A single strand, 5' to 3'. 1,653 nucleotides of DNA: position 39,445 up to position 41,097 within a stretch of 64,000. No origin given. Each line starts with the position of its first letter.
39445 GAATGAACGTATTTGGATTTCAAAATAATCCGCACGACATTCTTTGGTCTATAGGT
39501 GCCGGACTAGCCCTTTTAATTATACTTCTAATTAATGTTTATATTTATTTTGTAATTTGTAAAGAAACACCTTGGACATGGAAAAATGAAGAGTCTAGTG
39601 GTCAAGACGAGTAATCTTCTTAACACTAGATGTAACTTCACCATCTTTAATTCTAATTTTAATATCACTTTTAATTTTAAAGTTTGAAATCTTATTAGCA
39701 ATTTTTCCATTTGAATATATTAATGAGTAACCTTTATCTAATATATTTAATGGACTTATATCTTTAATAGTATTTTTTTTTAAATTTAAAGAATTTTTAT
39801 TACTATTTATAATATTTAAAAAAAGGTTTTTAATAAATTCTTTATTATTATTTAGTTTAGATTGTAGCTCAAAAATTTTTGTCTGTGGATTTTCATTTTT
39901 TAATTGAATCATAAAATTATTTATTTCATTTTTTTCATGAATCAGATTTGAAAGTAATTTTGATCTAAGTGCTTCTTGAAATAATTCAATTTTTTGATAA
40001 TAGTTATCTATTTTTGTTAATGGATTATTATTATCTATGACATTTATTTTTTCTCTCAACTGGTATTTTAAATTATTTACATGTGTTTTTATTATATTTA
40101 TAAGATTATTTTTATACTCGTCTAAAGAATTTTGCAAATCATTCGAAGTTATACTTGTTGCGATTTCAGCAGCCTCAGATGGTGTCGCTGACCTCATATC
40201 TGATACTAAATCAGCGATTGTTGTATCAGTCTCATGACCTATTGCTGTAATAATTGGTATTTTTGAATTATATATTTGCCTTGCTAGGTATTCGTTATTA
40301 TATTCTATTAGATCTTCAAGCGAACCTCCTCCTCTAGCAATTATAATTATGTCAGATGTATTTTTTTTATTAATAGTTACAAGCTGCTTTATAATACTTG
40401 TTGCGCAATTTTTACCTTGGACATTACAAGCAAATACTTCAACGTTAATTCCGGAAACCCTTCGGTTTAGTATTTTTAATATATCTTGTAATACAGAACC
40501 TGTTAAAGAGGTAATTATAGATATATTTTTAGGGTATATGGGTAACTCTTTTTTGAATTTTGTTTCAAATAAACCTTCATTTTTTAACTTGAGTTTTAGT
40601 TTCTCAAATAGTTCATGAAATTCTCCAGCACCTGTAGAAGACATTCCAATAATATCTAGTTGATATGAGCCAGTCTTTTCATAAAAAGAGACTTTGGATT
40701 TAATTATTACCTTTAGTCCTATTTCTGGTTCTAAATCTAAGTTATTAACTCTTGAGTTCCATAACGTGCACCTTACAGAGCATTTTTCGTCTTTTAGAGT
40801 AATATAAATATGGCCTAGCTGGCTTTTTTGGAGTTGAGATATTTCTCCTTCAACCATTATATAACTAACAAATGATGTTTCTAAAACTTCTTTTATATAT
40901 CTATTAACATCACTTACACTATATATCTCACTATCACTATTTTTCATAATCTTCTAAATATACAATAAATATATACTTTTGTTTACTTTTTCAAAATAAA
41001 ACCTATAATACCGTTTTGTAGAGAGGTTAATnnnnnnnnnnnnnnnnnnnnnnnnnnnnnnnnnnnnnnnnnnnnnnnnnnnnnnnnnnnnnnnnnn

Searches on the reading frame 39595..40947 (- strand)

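Call 55: search_protein_families(library=pfam, proteins=[window:39595-40947:-], max_evalue=0.00001)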
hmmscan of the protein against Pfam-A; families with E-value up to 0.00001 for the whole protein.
window:39595-40947:- (450 aa): 3 families
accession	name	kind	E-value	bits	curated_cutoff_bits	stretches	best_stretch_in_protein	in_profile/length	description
PF02601.20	Exonuc_VII_L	-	2.1e-84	284.2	35.9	1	126-440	1-314/315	Exonuclease VII, large subunit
PF13742.12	tRNA_anti_2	-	2.9e-28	98.4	27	1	9-100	1-92/95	OB-fold nucleic acid binding domain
PF01336.31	tRNA_anti-codon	-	9.3e-08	32.3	27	1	32-98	3-68/75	OB-fold nucleic acid binding domain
